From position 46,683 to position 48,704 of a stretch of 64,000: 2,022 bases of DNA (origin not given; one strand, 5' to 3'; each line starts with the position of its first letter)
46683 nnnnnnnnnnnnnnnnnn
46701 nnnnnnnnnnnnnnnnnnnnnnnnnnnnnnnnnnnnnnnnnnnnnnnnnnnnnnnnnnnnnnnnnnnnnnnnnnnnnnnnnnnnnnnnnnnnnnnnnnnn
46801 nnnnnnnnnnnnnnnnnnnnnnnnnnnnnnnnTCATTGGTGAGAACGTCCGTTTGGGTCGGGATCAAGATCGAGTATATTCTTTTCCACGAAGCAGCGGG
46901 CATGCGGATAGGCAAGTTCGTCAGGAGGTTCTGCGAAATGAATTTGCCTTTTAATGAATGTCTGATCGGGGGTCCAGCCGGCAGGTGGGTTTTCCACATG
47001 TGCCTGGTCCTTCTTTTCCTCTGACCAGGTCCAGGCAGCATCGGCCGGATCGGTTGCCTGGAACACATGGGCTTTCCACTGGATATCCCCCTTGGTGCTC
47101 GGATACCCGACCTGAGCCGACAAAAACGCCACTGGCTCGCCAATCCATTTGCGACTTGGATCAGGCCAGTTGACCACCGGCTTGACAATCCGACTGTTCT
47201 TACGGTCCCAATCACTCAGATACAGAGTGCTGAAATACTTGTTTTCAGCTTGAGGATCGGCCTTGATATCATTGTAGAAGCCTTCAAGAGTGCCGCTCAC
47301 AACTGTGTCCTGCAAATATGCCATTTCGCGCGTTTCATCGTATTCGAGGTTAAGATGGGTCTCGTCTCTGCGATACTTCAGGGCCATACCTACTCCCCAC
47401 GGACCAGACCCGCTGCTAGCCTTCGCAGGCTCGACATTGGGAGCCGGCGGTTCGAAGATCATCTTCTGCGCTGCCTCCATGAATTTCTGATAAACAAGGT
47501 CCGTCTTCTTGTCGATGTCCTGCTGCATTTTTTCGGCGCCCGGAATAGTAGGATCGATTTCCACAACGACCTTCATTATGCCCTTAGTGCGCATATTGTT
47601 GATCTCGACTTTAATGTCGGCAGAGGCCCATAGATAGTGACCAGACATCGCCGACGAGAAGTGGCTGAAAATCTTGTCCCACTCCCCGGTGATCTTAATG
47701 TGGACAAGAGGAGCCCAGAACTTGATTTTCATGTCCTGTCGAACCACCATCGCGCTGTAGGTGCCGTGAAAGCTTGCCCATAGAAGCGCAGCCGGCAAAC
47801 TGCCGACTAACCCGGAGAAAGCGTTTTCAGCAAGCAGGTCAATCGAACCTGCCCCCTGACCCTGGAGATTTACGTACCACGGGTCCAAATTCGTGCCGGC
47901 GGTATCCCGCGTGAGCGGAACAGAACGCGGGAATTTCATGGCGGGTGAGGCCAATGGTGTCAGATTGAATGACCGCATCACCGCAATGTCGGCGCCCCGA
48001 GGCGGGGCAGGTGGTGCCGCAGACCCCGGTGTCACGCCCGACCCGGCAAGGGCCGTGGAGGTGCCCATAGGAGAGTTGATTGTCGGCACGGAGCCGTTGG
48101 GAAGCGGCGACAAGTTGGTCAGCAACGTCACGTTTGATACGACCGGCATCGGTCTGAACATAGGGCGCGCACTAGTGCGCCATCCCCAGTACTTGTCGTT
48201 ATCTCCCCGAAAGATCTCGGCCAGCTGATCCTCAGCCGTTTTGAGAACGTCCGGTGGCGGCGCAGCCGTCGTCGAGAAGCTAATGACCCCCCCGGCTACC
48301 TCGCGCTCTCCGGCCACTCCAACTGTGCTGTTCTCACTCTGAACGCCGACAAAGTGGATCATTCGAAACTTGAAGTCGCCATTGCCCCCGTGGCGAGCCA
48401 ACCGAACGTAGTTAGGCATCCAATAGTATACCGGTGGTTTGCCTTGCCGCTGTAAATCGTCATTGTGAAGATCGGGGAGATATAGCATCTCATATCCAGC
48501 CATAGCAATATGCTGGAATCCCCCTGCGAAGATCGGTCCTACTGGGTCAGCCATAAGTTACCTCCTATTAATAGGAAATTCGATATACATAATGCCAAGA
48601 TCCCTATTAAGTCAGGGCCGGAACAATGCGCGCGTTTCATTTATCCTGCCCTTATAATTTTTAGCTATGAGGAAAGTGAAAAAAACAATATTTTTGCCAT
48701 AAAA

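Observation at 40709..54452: ~13.7 kb genomic island at tRNA-Arg(CCT), bounded by a perfect 44-bp direct repeat, with no recognisable integrase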

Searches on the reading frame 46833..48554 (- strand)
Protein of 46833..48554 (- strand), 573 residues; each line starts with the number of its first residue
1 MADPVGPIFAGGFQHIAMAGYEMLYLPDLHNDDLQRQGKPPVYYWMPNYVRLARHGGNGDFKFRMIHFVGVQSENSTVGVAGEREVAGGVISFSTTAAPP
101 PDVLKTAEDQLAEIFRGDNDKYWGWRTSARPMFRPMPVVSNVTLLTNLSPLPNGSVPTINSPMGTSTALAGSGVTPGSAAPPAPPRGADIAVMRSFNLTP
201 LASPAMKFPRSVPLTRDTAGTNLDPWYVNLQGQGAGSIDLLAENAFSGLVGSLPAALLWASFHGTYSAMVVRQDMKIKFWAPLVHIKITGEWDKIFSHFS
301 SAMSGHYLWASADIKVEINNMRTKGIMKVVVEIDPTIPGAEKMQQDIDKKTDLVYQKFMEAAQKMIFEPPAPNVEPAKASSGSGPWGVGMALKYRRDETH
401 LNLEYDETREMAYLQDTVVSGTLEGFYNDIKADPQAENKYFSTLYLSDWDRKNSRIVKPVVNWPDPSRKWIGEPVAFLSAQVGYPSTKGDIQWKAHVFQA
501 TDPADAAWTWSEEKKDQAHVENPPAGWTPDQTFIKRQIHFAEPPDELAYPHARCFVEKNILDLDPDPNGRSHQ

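Call 8: search_protein_families(library=pfam, proteins=[window:46833-48554:-], max_evalue=0.01)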
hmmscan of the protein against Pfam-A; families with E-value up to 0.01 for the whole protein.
window:46833-48554:- (573 aa): 0 families

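Call 9: search_protein_families(library=padloc, proteins=[window:46833-48554:-], max_evalue=0.01)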
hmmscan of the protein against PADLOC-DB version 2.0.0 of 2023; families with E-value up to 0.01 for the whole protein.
window:46833-48554:- (573 aa): 0 families

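Call 25: search_protein_families(library=ncbifam, proteins=[window:46833-48554:-], max_evalue=0.1)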
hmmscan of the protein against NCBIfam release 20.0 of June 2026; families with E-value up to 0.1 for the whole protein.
window:46833-48554:- (573 aa): 0 families

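Call 43: find_homologous_proteins(query=window:46833-48554:-)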
Query window:46833-48554:- (573 aa): 460 proteins with E <= 0.001 among 8000 candidates; the best 120 are listed.
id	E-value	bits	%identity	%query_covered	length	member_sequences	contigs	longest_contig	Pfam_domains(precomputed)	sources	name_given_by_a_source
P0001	0.0e+0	1344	100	100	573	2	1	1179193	-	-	-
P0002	4.8e-254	862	67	99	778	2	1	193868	-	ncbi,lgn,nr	ncbi:MAG: hypothetical protein DYG89_03760 [Caldilinea sp. CFX5]|nr:hypothetical protein [Caldilinea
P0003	8.5e-253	858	67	99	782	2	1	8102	-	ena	-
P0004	5.8e-240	816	63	100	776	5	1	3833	-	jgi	jgi:hypothetical protein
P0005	1.0e-235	802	62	99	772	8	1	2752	-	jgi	-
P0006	1.6e-235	801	62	99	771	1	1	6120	-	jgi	jgi:hypothetical protein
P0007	3.4e-235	800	62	99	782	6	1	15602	-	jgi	jgi:hypothetical protein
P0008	1.1e-232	792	62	99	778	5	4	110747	-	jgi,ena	jgi:hypothetical protein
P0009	1.7e-232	791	62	99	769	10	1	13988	-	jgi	jgi:hypothetical protein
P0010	2.3e-232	791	61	99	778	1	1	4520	-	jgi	jgi:hypothetical protein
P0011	4.6e-232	790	62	99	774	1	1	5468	-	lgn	-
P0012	5.0e-232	790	62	99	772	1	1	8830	-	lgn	-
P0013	7.8e-230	782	62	99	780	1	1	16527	-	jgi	jgi:hypothetical protein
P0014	7.4e-229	779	61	99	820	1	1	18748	-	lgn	-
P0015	7.0e-225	766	61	99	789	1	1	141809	-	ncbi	-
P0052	1.8e-197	676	52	99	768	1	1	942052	-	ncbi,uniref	ncbi:hypothetical protein [Amycolatopsis sp. cmx-4-68]|uniref:hypothetical protein n=1 Tax=Amycolato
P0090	1.7e-191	656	50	99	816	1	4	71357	-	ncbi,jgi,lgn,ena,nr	ncbi:MAG: hypothetical protein OER22_03885 [Gammaproteobacteria bacterium]|nr:hypothetical protein [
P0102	3.5e-190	651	49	98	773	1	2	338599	-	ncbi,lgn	ncbi:MAG: hypothetical protein WDN26_24585 [Chitinophagaceae bacterium]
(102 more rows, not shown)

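Call 44: find_encoding_contigs(protein=P0002, flank=10000, max_places=2)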
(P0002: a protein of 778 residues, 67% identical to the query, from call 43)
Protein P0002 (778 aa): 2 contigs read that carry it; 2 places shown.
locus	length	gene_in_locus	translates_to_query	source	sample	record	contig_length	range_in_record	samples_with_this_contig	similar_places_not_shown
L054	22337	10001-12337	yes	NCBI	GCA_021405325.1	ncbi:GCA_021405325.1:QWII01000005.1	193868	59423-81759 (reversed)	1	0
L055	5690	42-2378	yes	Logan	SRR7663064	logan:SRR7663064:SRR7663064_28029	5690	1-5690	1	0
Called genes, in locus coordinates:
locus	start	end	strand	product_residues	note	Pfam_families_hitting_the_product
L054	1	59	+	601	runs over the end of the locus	PF00496:SBP_bac_5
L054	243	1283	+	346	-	PF19300:BPD_transp_1_N (weak), PF00528:BPD_transp_1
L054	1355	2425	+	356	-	PF12911:OppC_N, PF00528:BPD_transp_1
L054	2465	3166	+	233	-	PF00072:Response_reg, PF00486:Trans_reg_C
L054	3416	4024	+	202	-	-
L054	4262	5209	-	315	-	-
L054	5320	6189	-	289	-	PF00528:BPD_transp_1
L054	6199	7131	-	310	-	PF00528:BPD_transp_1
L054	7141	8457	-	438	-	PF01547:SBP_bac_1, PF13416:SBP_bac_8, PF13531:SBP_bac_11 (faint)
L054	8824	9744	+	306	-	PF13367:PrsW-protease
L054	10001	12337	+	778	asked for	-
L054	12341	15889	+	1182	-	-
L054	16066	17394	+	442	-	PF00656:Peptidase_C14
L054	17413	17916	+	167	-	-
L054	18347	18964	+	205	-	PF03640:Lipoprotein_15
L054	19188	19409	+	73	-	PF02416:TatA_B_E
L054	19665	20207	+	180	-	-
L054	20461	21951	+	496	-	PF00890:FAD_binding_2 (faint), PF01266:DAO (weak), PF12831:FAD_oxidored (faint), PF13450:NAD_binding_8, PF01593:Amino_oxidase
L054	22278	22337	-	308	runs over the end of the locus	PF05721:PhyH (weak)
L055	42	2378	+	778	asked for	-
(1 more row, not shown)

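Call 45: find_encoding_contigs(protein=P0001, flank=10000, max_places=3)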
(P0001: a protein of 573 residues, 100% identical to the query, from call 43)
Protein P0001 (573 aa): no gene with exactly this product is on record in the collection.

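Call 55: search_solved_structures(query=L054:10001-12337:+, max_evalue=1)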
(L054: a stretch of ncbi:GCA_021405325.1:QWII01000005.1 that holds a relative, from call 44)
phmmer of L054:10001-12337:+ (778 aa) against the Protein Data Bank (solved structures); distinct sequences matched with E-value up to 1: 0.

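Call 56: search_solved_structures(query=L054:12341-15889:+, max_evalue=1)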
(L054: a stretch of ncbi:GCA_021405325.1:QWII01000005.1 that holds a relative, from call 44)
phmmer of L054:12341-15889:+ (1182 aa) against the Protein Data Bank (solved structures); distinct sequences matched with E-value up to 1: 0.

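Call 62: find_encoding_contigs(protein=P0052, flank=9000, max_places=1)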
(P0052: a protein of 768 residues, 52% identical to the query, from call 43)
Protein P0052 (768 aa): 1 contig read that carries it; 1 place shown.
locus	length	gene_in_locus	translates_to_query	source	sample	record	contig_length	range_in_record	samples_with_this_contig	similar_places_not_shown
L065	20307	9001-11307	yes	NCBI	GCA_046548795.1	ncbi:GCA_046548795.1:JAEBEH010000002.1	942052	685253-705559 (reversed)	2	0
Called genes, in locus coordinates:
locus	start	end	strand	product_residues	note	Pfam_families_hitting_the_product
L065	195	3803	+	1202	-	PF20703:nSTAND1, PF25391:WD40_Gbeta, PF23381:Beta-prop_IFT122_1st, PF23409:Beta-prop_EML, PF23414:Beta-prop_EML_2, PF24017:Beta-prop_SCAP, PF24782:WD40_MABP1-WDR62_2nd, PF24796:WDR55, +141 more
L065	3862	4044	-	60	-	-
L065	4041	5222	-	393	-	PF01546:Peptidase_M20, PF07687:M20_dimer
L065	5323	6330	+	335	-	PF12802:MarR_2 (faint), PF12840:HTH_20 (faint), PF13404:HTH_AsnC-type, PF13412:HTH_24 (weak), PF09339:HTH_IclR (faint), PF01037:AsnC_trans_reg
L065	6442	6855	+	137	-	PF13573:SprB (weak)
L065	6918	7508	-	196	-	PF00440:TetR_N, PF13305:TetR_C_33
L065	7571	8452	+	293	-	PF00106:adh_short, PF01370:Epimerase, PF08659:KR (faint), PF13460:NAD_binding_10 (weak), PF13561:adh_short_C2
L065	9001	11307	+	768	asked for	-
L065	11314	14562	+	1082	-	-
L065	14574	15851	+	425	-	PF00656:Peptidase_C14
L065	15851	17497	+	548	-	PF19872:DUF6345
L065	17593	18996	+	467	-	PF01425:Amidase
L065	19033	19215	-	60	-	-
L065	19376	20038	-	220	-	PF02469:Fasciclin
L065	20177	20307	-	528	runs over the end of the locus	PF00174:Oxidored_molyb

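Call 63: find_encoding_contigs(protein=P0102, flank=9000, max_places=1)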
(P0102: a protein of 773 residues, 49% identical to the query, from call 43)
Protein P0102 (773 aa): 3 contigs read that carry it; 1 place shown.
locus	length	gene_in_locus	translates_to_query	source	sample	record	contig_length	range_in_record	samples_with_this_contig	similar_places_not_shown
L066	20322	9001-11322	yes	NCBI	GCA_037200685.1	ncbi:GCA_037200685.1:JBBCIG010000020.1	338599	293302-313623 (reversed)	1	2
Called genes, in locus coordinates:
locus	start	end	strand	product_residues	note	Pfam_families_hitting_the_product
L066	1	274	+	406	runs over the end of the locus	PF07944:Beta-AFase-like_GH127_cat (faint), PF07221:GlcNAc_2-epim, PF06662:C5-epim_C (faint)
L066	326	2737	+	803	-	PF16586:DUF5060, PF18962:Por_Secre_tail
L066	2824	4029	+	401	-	PF02065:Melibiase, PF16499:Melibiase_2, PF17801:Melibiase_C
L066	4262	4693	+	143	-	PF00072:Response_reg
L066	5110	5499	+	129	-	PF00072:Response_reg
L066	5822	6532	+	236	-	PF00072:Response_reg, PF04397:LytTR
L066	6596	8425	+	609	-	PF00515:TPR_1 (faint), PF07719:TPR_2 (faint), PF13174:TPR_6 (faint), PF13424:TPR_12, PF14938:SNAP (weak), PF13424:TPR_12 (weak), PF00512:HisKA (weak), PF02518:HATPase_c, +3 more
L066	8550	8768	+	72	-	-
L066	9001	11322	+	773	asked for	-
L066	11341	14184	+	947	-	-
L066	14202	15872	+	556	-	PF00656:Peptidase_C14, PF01471:PG_binding_1 (faint)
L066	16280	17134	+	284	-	-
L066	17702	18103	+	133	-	-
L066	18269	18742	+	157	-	-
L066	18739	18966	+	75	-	PF04397:LytTR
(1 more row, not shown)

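Call 64: find_encoding_contigs(protein=P0090, flank=9000, max_places=1)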
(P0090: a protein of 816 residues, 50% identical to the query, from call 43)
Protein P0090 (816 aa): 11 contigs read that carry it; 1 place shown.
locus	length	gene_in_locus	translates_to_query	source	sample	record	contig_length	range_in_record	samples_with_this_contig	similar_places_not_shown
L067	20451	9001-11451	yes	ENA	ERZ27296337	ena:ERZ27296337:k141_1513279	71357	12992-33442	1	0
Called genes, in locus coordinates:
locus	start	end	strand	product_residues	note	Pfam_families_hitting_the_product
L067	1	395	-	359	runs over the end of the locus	PF25919:BSH_CusB (faint), PF25973:BSH_CzcB (weak), PF25954:Beta-barrel_RND_2, PF25967:RND-MFP_C (weak), PF25989:YknX_C (weak)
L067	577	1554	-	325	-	PF00491:Arginase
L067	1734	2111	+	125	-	PF03733:YccF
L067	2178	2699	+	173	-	PF18911:PKD_4, PF00801:PKD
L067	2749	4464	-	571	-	PF07690:MFS_1, PF03092:BT1, PF13000:Acatn, PF07690:MFS_1, PF13453:Zn_ribbon_TFIIB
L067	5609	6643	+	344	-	PF25819:Nal1_C (weak)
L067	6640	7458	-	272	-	PF07693:KAP_NTPase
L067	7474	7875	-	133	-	-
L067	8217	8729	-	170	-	-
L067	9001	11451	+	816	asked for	-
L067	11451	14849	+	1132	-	-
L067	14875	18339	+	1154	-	PF00082:Peptidase_S8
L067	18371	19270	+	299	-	PF27110:DUF8347 (faint)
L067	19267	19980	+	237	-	-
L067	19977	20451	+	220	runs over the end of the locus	-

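Call 76: predict_structure(alignment_id=A2)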
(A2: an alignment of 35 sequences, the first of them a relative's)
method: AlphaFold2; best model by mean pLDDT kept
length: 778 residues; sequences in the alignment: 35
mean_pLDDT: 73.9   pTM: 0.43
mean pLDDT of the five models: 73.9, 72.2, 71.2, 69.5, 68.6
residues with pLDDT >= 90: 267; 70-90: 260; 50-70: 83; < 50: 168
segments of 3 or more residues with pLDDT < 50: 72-87, 155-157, 159-204, 291-294, 429-432, 687-778
pLDDT, mean of each block of 10 residues (from residue 1): 85 80 90 91 91 86 86 42 52 90 90 88 88 92 76 49 34 29 34 35 56 74 88 81 84 88 75 77 60 54 73 68 72 75 72 62 54 70 76 84 88 87 70 76 87 88 94 95 91 87 91 96 90 93 94 94 93 95 95 94 95 95 94 96 84 95 95 90 56 38 36 38 35 34 32 29 32 33
secondary structure, 60 per line:
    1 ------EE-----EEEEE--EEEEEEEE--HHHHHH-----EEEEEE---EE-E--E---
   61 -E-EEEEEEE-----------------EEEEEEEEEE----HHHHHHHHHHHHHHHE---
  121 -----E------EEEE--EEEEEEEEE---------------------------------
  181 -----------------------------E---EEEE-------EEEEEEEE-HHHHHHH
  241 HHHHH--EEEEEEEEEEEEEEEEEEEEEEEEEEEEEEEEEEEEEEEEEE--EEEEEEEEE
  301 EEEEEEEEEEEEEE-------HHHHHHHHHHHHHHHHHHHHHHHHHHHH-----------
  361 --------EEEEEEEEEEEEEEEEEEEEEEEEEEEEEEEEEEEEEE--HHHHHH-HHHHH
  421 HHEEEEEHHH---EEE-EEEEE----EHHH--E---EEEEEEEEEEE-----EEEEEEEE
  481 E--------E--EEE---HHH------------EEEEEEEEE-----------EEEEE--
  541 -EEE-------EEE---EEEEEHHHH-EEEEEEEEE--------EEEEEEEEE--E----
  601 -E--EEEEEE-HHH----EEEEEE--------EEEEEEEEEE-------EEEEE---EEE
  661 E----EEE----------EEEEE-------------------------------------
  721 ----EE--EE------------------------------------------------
elements in order (helices of 4 or more, strands of 3 or more residues): E14-18 E21-28 H31-36 E42-47 E64-70 E88-97 H102-116 E133-136 E139-147 E214-217 E225-232 H234-245 E248-289 E292-314 H322-349 E369-406 H409-414 H416-422 E423-427 E434-436 E438-442 E457-467 E473-481 E493-495 E514-522 E534-538 E542-544 E552-554 E558-562 H563-566 E568-576 E585-593 E605-610 E619-624 E633-642 E650-654 E658-661 E666-668 E679-683

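Call 80: fold_search(model_id=the predicted structure, library=pdb)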
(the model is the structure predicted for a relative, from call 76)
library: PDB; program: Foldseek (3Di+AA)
matches with E <= 10: 672; with E <= 0.001: 4
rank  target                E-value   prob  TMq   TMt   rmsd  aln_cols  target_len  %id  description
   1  3pvm_A                1.4e-04  0.30  0.07  0.04  47.5       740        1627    7  Structure of Complement C5 in Complex with CVF (released 2011-01-19)
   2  5jpm_A                5.0e-04  0.16  0.07  0.08  52.2       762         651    6  Structure of the complex of human complement C4 with MASP-2 rebuilt using iMDFF (released 2016-08-10)
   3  7b2m_A                5.3e-04  0.16  0.07  0.08  52.1       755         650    6  Cryo-EM structure of complement C4b in complex with nanobody E3 (released 2022-03-02)
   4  3b2m_A                1.0e-03  0.63  0.09  0.18  21.1       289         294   13  Crystal Structure of the Major Pilin from Streptococcus pyogenes (released 2007-12-18)
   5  3gld_C                1.2e-03  0.69  0.10  0.20  20.3       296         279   14  Crystal Structure of the Major Pilin from Streptococcus pyogenes E117A mutant (released 2009-06-02)
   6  9u60_E                1.6e-03  0.15  0.07  0.04  48.1       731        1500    6  C3 convertases zymogen C4b2 in loading state (released 2026-01-14)
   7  8eok_G                1.8e-03  0.20  0.09  0.11  51.4       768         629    6  Structure of the C3bB proconvertase in complex with lufaxin and factor Xa (released 2023-08-30)
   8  9fx2                  2.1e-03  0.07  0.06  0.04  52.6       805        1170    7  Structure of methylamine activated CD109 (released 2025-03-19)
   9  7q62_B                2.3e-03  0.13  0.07  0.07  50.6       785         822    6  Structure of TEV cleaved A2ML1 dimer (A2ML1-TT dimer) (released 2022-04-20)
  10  3b2m_B                2.4e-03  0.54  0.09  0.19  21.3       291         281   14  Crystal Structure of the Major Pilin from Streptococcus pyogenes (released 2007-12-18)
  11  3gld_B                2.6e-03  0.54  0.10  0.19  21.2       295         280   14  Crystal Structure of the Major Pilin from Streptococcus pyogenes E117A mutant (released 2009-06-02)
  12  8ave_B                3.0e-03  0.10  0.06  0.07  42.3       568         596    8  Human leptin in complex with the human LEP-R ectodomain fused to a C-terminal trimeric isoleucine GCN4 zipper (2:2 mod (released 2023-04-05)
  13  7q1y_A                4.4e-03  0.09  0.07  0.05  50.8       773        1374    6  X-ray structure of human A2ML1 (released 2022-04-20)
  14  2v5y                  5.1e-03  0.13  0.07  0.09  30.6       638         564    7  Crystal structure of the receptor protein tyrosine phosphatase mu ectodomain (released 2007-09-11)
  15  9fx3_A                8.6e-03  0.07  0.07  0.05  56.4       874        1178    6  Structure of active human CD109 (released 2025-03-19)
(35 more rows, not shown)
